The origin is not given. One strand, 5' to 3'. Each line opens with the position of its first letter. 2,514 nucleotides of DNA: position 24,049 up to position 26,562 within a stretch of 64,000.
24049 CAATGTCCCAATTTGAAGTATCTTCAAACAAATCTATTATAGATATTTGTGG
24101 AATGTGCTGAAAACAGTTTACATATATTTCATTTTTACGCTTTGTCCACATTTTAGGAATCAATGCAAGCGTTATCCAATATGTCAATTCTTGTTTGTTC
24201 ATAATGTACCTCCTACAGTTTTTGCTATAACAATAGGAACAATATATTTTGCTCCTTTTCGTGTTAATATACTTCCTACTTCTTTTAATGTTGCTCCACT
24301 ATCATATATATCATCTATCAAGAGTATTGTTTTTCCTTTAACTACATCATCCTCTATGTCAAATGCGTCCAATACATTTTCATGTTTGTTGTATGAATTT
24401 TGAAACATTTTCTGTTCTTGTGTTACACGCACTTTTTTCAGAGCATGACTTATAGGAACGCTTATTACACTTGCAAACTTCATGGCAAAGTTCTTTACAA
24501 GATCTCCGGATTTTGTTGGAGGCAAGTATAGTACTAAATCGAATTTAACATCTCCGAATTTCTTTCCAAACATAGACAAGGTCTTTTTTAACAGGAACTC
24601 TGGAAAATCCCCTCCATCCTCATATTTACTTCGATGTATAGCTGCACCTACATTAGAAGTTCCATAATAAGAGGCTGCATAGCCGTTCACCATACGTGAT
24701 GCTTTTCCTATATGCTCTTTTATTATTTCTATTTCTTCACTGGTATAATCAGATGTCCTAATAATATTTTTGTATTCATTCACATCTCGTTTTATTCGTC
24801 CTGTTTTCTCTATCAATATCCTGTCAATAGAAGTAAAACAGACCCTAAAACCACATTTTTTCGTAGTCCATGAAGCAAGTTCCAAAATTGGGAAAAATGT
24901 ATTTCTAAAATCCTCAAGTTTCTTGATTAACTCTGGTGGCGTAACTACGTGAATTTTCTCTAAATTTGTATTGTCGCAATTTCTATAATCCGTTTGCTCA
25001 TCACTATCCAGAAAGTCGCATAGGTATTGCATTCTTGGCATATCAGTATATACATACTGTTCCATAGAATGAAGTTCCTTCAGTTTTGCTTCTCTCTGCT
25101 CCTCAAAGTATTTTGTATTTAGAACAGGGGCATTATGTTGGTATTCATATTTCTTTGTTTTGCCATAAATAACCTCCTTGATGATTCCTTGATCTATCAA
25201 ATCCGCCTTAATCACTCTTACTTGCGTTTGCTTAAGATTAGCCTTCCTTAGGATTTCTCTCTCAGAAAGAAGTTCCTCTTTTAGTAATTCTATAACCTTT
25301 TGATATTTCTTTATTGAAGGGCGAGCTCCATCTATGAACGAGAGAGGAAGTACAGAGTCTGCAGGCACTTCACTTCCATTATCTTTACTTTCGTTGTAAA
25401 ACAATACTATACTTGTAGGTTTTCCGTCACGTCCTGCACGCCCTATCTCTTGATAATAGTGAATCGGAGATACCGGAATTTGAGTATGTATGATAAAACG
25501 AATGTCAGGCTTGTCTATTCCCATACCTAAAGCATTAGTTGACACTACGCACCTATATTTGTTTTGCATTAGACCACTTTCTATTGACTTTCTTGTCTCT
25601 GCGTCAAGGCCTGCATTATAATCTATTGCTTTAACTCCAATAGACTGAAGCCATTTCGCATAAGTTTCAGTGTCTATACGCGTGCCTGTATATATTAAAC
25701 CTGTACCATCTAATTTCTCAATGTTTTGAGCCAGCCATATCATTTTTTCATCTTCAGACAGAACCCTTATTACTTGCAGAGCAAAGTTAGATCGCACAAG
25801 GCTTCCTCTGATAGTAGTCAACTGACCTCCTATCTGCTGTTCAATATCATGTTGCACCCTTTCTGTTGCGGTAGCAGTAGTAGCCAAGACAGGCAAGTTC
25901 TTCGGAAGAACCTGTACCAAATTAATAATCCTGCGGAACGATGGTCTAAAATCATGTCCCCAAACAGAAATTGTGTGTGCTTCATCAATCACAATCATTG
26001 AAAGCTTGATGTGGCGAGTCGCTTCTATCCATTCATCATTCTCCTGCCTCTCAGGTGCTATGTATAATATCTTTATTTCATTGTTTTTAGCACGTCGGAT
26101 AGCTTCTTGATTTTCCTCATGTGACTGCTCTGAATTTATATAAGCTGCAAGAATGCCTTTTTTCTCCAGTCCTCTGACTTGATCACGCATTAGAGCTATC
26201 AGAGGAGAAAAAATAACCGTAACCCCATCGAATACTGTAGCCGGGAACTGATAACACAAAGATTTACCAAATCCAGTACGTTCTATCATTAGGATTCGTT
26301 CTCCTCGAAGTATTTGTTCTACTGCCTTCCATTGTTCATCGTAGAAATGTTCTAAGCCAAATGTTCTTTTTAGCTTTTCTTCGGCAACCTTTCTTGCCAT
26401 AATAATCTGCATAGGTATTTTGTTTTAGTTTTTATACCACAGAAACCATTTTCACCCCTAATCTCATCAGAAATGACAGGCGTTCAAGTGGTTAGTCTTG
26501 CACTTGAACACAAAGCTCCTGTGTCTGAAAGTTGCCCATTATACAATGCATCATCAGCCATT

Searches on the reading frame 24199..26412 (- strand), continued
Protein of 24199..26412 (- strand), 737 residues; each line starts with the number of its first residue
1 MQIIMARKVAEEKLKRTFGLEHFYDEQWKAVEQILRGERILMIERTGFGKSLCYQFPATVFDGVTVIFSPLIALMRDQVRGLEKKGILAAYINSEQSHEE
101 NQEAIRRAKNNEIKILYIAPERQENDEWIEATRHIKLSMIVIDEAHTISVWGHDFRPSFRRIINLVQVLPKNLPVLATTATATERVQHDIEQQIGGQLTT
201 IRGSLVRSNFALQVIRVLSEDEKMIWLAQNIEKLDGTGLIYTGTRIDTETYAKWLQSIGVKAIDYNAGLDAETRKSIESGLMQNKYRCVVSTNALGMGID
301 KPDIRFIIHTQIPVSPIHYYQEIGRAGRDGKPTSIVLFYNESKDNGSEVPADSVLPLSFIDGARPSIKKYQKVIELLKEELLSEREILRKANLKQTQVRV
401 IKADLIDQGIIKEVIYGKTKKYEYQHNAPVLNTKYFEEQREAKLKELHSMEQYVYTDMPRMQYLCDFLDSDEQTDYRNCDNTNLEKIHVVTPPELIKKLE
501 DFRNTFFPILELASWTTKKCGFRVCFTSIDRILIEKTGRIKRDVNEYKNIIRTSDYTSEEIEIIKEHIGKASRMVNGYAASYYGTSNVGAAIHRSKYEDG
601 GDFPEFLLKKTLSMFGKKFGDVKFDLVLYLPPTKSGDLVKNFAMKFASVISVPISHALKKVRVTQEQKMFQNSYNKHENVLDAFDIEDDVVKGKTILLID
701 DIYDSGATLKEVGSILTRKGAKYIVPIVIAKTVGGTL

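Call 80: search_protein_families(library=padloc, proteins=[L011:13500-14951:+, L044:13508-15073:+, L045:13508-15097:+, L046:13349-14890:+, L003:3764-5449:+, L008:13328-16831:+, L026:8593-12426:+, L007:4893-7103:+, L010:13440-14708:+, L013:3669-4610:+], max_evalue=0.00001)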
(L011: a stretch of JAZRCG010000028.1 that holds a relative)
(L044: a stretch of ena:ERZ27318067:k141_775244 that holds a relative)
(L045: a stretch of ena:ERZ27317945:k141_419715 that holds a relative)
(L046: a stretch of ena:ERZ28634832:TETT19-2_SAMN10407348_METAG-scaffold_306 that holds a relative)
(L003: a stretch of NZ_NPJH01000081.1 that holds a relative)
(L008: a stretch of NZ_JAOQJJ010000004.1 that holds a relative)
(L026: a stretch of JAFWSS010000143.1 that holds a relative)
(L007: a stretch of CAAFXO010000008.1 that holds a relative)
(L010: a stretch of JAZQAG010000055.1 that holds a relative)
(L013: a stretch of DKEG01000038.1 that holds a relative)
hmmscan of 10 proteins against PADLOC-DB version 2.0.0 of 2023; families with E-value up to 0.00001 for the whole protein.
L011:13500-14951:+ (483 aa): 2 families
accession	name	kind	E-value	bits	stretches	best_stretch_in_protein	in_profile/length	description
PDLC02402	Aga_SIR2-PNTD1-PNTD2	-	1.3e-07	28.2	1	169-341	323-488/876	Class I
PDLC05032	PDC-S50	-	5.5e-07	27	1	5-126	5-125/387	-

L044:13508-15073:+ (521 aa): 1 family
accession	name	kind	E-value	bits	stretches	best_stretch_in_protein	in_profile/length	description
PDLC02394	pAgo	-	5.1e-11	39.1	1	26-372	52-390/1121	-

L045:13508-15097:+ (529 aa): 1 family
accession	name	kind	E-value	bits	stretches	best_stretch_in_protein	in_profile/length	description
PDLC02394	pAgo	-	4.4e-11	39.3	1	26-372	52-390/1121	-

L046:13349-14890:+ (513 aa): 3 families
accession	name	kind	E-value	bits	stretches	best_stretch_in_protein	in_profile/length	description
PDLC02394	pAgo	-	2e-14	50.3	1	53-375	57-400/1121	-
PDLC02402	Aga_SIR2-PNTD1-PNTD2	-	8.7e-14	48.6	1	252-385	404-544/876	Class I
PDLC02418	Aga_SIR2-Kinase-PNTD1-PNTD2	-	2.7e-11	40.4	1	287-382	316-419/756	Class I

L003:3764-5449:+ (561 aa): 1 family
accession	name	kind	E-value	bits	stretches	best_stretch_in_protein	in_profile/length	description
PDLC02394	pAgo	-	2e-06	23.8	0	24-398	47-432/1121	-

L008:13328-16831:+ (1167 aa): 31 families (the best 25 are shown)
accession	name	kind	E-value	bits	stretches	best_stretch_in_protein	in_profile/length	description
PDLC02521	PglX|PglXI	-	0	1168.1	1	11-1163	2-1173/1174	PglX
PDLC03600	REase_MTase_IIG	-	0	1039.6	2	390-1166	436-1200/1205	Type IIG restriction enzyme-methyltransferase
PDLC02641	DrmMI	-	2.8e-211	702.4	1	48-1158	56-1158/1161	DrmMI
PDLC02516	PglX|PglXI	-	1.6e-171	570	1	574-1164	25-588/593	PglX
PDLC02525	PglX|PglXI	-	2.3e-170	566.2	1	11-553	2-577/607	PglX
PDLC02522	PglX|PglXI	-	5.7e-163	542.4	3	11-267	2-269/1218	PglX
PDLC02524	PglX|PglXI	-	2.8e-142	473.6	1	187-821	14-684/722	PglX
PDLC02517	PglX|PglXI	-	8e-110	366.3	1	428-1154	6-687/707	PglX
PDLC02527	PglX|PglXI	-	3.5e-91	304.6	2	431-1157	551-1236/1332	PglX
PDLC02523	PglX|PglXI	-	1.9e-86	289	4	435-796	560-922/1428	PglX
PDLC02531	PglX|PglXI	-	1.2e-68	229.9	2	964-1164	158-355/359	PglX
PDLC02518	PglX|PglXI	-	3.7e-66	221.7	4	422-797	498-871/1412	PglX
PDLC02528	PglX|PglXI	-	4.4e-66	221.4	4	426-777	462-794/1125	PglX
PDLC02519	PglX|PglXI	-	1.2e-57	193.5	2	431-814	477-872/1241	PglX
PDLC02535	PglX|PglXI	-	2.4e-33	113.5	2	283-357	295-370/731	PglX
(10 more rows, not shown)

L026:8593-12426:+ (1277 aa): 33 families (the best 25 are shown)
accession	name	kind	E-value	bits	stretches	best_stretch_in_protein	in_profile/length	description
PDLC02850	DpdE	-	9.6e-171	568.3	1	490-1270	493-1261/1282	DpdE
PDLC02849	DpdE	-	6.2e-168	558.6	1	497-1270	97-852/857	DpdE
PDLC02845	DpdE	-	5e-150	499.6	1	566-1255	610-1277/1293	DpdE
PDLC02842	DpdE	-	1.1e-136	455.2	1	733-1252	609-1152/1176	DpdE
PDLC00633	ZorD1|ZorD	-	1.1e-116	389.1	1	685-1251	313-885/908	"SWI2/SNF2 helicase, Mrr-like nuclease"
PDLC02848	DpdE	-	2.3e-112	374.6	1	490-1139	45-682/856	DpdE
PDLC02851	DpdE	-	5.1e-107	357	1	782-1268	561-1053/1055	DpdE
PDLC00629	ZorD1|ZorD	-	1e-92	309.7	1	804-1254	468-958/1012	"SWI2/SNF2 helicase, Mrr-like nuclease"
PDLC00634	ZorD1|ZorD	-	8.8e-85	283.3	1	802-1273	478-987/1208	"SWI2/SNF2 helicase, Mrr-like nuclease"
PDLC00632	ZorD1|ZorD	-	6.4e-83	277.3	2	895-1255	699-1084/1101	"SWI2/SNF2 helicase, Mrr-like nuclease"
PDLC00631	ZorD1|ZorD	-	2.2e-81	272.1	1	720-1251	338-910/1071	"SWI2/SNF2 helicase, Mrr-like nuclease"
PDLC00628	ZorD1|ZorD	-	5.3e-66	221.1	1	800-1232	494-946/1171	"SWI2/SNF2 helicase, Mrr-like nuclease"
PDLC00627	ZorD1|ZorD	-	6.1e-63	211.1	2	914-1255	609-993/1006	"SWI2/SNF2 helicase, Mrr-like nuclease"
PDLC02854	DpdE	-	4.3e-56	188.4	1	814-1274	575-1082/1083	DpdE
PDLC00630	ZorD1|ZorD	-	2e-41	140.4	2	914-1103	270-473/817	"SWI2/SNF2 helicase, Mrr-like nuclease"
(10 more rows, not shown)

L007:4893-7103:+ (736 aa): 8 families
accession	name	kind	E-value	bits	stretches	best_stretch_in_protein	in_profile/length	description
PDLC04606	PDC-M37B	-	5.2e-32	109.5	1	437-601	131-296/390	-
PDLC04605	PDC-M37B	-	6.8e-28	96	1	424-601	248-426/518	-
PDLC03838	DolB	-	1.4e-24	85.1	1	432-603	121-282/375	-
PDLC04232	IetA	-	4.7e-07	27.5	0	446-511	79-147/330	-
PDLC01994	RtcR_PspF1--CARF_AAA_HTH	-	5.8e-07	26.9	0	481-591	182-295/468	-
PDLC00915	TRIP13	-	1.6e-06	25.7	0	206-286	69-147/302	TRIP13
PDLC02196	IetA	-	1.7e-06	25.8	1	455-509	97-151/374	-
PDLC02195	IetA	-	3.5e-06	24.6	0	457-533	114-185/395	-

L010:13440-14708:+ (423 aa): 0 families

L013:3669-4610:+ (313 aa): 0 families

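Call 92: find_related_loci(query=window:24199-26412:-, collection=viral_contigs, flank=10000)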
Query window:24199-26412:- (737 aa) in viral_contigs; peptide patterns used: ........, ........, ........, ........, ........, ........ (x = any residue, [..] = any of these).
4 stretches matched a pattern, but none encodes a relative of the query by tblastn (E <= 1e-3).

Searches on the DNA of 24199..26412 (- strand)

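Call 47: search_dna_similar(query=L027:10001-13109:+, collection=ecoli_genomes, mode=distant, max_rows=8, max_evalue=0.00001)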
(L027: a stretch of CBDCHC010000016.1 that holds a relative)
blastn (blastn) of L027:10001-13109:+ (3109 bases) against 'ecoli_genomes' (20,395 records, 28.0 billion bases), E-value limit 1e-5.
No match.

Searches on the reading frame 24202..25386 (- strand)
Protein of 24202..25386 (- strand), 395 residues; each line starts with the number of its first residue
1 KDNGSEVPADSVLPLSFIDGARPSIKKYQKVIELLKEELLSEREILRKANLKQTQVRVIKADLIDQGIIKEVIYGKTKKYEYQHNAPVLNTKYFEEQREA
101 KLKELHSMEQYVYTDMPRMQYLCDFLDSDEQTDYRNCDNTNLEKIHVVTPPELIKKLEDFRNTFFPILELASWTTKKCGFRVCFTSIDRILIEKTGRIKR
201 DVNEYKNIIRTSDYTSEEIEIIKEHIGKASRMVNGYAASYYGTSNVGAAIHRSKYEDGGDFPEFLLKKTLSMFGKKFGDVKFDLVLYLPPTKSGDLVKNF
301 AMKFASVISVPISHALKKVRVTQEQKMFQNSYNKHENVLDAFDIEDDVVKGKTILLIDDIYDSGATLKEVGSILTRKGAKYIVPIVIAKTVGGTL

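Call 40: search_protein_representatives(protein=window:24202-25386:-)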
Query: 395 residues. Proteins with E-value up to 0.001 (for the whole library): 3495; up to 1e-10: 290; up to 1e-30: 49. The best 150 are listed.
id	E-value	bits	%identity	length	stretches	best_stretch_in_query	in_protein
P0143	3.8e-172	589.0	70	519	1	7-395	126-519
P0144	3.1e-107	375.4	58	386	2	229-393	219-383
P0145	1.3e-104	366.7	55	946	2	230-394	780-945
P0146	1.5e-103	363.3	56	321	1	81-395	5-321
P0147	6.5e-99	348.0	59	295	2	227-393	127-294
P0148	3.1e-87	309.5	42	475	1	7-393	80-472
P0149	8.6e-87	308.1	44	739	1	7-393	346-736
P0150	2.5e-84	300.0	51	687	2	234-393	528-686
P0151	5.5e-84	298.8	50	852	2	227-393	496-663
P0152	1.3e-80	287.8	47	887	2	229-393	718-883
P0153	1.7e-74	267.6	44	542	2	228-395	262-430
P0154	4.5e-71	256.4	45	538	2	230-394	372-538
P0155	1.1e-70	255.1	42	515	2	229-393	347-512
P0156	3.2e-70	253.6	56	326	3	226-394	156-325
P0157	1.1e-68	248.5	44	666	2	232-393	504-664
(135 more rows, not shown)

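Call 45: search_dna_similar(query=window:24202-25386:-, collection=plasmids, mode=protein, max_rows=25, max_evalue=1e-10)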
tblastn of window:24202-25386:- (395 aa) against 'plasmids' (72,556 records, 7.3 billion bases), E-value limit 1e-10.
Records with a match: 2; places in all: 2; records where one place covers at least 80% of the query: 0.
Best place of each record, by identity: <60% 2.
By first word of the organism name: Acinetobacter 1; Nostoc 1.
By predicted mobility (MOB-suite, as given by PLSDB): non-mobilizable 2.
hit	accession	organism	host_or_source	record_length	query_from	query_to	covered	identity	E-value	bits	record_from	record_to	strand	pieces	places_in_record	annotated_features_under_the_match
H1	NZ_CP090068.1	Acinetobacter sp. SH20PTE14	pig manure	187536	234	391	40%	29.1%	9e-13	77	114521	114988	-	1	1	RecQ family ATP-dependent DNA helicase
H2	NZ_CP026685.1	Nostoc sp. 'Peltigera membranacea cyanobiont' N6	Lichen thallus,Peltigera membranacea ...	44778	235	388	39%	27.9%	2e-11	74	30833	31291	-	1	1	RecQ family ATP-dependent DNA helicase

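Call 46: search_dna_similar(query=window:24202-25386:-, collection=phages, mode=protein, max_rows=15, max_evalue=0.00001)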
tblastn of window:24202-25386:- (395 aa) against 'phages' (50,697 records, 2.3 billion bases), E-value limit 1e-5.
Records with a match: 4; places in all: 4; records where one place covers at least 80% of the query: 0.
Best place of each record, by identity: <60% 4.
By first word of the organism name: Bacteriophage 4.
By host as written in the record: - 4.
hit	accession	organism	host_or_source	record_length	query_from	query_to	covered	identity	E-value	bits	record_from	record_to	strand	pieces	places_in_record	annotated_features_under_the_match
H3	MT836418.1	Bacteriophage sp.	human fecal samples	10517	237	392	39%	27.3%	5e-7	58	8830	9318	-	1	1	record has no annotation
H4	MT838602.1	Bacteriophage sp.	human fecal samples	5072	246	389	36%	26.8%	4e-7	58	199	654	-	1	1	record has no annotation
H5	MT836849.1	Bacteriophage sp.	human fecal samples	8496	249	389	36%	27.0%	4e-7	58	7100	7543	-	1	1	record has no annotation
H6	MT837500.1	Bacteriophage sp.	human fecal samples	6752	233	374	36%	26.7%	9e-6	54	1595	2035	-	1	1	record has no annotation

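Call 61: predict_structure(alignment_id=A1)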
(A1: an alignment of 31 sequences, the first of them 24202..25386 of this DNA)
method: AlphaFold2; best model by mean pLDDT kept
length: 395 residues; sequences in the alignment: 31
mean_pLDDT: 88.9   pTM: 0.79
mean pLDDT of the five models: 88.9, 88.6, 88.5, 88.4, 87.5
residues with pLDDT >= 90: 253; 70-90: 112; 50-70: 22; < 50: 8
segments of 3 or more residues with pLDDT < 50: 1-6
pLDDT, mean of each block of 10 residues (from residue 1): 49 83 92 96 93 93 96 92 94 89 87 80 80 63 67 87 89 95 96 88 93 95 95 96 86 90 96 93 96 87 98 95 86 90 96 97 92 97 96 57
secondary structure, 60 per line:
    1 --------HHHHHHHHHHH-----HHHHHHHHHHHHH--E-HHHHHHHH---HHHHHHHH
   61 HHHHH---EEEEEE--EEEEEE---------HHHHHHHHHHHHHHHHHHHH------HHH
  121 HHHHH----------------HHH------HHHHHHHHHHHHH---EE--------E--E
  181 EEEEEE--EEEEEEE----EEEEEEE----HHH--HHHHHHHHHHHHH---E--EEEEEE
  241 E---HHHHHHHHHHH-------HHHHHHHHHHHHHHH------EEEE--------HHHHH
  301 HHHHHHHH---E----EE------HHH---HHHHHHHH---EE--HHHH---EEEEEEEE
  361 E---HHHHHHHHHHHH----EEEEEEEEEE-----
elements in order: H9-19 H25-37 H42-49 H53-65 E69-74 E77-82 H92-111 H118-125 H151-163 E180-186 E189-195 E200-206 H216-228 E235-241 H245-255 H263-277 E284-287 H296-308 H331-338 H346-349 E353-361 H365-376 E381-390

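Call 63: fold_search(model_id=the predicted structure, library=pdb)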
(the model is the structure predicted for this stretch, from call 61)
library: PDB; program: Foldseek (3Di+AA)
matches with E <= 10: 1755; with E <= 0.001: 45
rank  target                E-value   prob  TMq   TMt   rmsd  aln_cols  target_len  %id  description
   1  8w7d_B                4.9e-06  1.00  0.26  0.22  24.2       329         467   10  Crystal structure of EcPPAT-FR901483 complex (released 2023-12-13)
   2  8w7d_A                6.9e-06  1.00  0.24  0.21   4.5       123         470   17  Crystal structure of EcPPAT-FR901483 complex (released 2023-12-13)
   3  6czf_D                8.3e-06  1.00  0.25  0.20  18.0       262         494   10  The structure of E. coli PurF in complex with ppGpp-Mg (released 2018-10-10)
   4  6ott_A                1.1e-05  1.00  0.24  0.20   5.2       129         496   17  Structure of PurF in complex with ppApp (released 2019-11-06)
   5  1ecb_B                1.3e-05  1.00  0.25  0.21   4.5       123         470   17  ESCHERICHIA COLI GLUTAMINE PHOSPHORIBOSYLPYROPHOSPHATE (PRPP) AMIDOTRANSFERASE COMPLEXED WITH 2 GMP, 1 MG PER SUBUNIT (released 1998-04-15)
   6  6czf_B                1.4e-05  1.00  0.25  0.20  18.9       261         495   10  The structure of E. coli PurF in complex with ppGpp-Mg (released 2018-10-10)
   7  1ecb_A                1.9e-05  1.00  0.25  0.21   4.1       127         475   17  ESCHERICHIA COLI GLUTAMINE PHOSPHORIBOSYLPYROPHOSPHATE (PRPP) AMIDOTRANSFERASE COMPLEXED WITH 2 GMP, 1 MG PER SUBUNIT (released 1998-04-15)
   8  1ecf_B                1.9e-05  1.00  0.25  0.20   5.5       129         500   17  ESCHERICHIA COLI GLUTAMINE PHOSPHORIBOSYLPYROPHOSPHATE (PRPP) AMIDOTRANSFERASE (released 1996-11-08)
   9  1ecf_A                2.1e-05  1.00  0.25  0.20   5.2       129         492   17  ESCHERICHIA COLI GLUTAMINE PHOSPHORIBOSYLPYROPHOSPHATE (PRPP) AMIDOTRANSFERASE (released 1996-11-08)
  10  8w7d_D                2.2e-05  1.00  0.25  0.21   4.4       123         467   17  Crystal structure of EcPPAT-FR901483 complex (released 2023-12-13)
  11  1ecb_D                2.4e-05  1.00  0.25  0.21   4.0       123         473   17  ESCHERICHIA COLI GLUTAMINE PHOSPHORIBOSYLPYROPHOSPHATE (PRPP) AMIDOTRANSFERASE COMPLEXED WITH 2 GMP, 1 MG PER SUBUNIT (released 1998-04-15)
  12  1ecb_C                2.5e-05  1.00  0.25  0.20   4.3       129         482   16  ESCHERICHIA COLI GLUTAMINE PHOSPHORIBOSYLPYROPHOSPHATE (PRPP) AMIDOTRANSFERASE COMPLEXED WITH 2 GMP, 1 MG PER SUBUNIT (released 1998-04-15)
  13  8w7d_C                2.7e-05  1.00  0.25  0.21  23.8       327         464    8  Crystal structure of EcPPAT-FR901483 complex (released 2023-12-13)
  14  6czf_A                3.0e-05  1.00  0.25  0.20  18.8       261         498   10  The structure of E. coli PurF in complex with ppGpp-Mg (released 2018-10-10)
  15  8zvb                  3.6e-05  1.00  0.30  0.30   4.1       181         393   15  The ShosTA toxin-antitoxin system provides phage defence (released 2025-04-09)
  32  7p0h_A                5.7e-04  1.00  0.29  0.28   4.0       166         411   17  Crystal structure of Helicobacter pylori ComF fused to an artificial alphaREP crystallization helper(named B2) (released 2022-04-06)
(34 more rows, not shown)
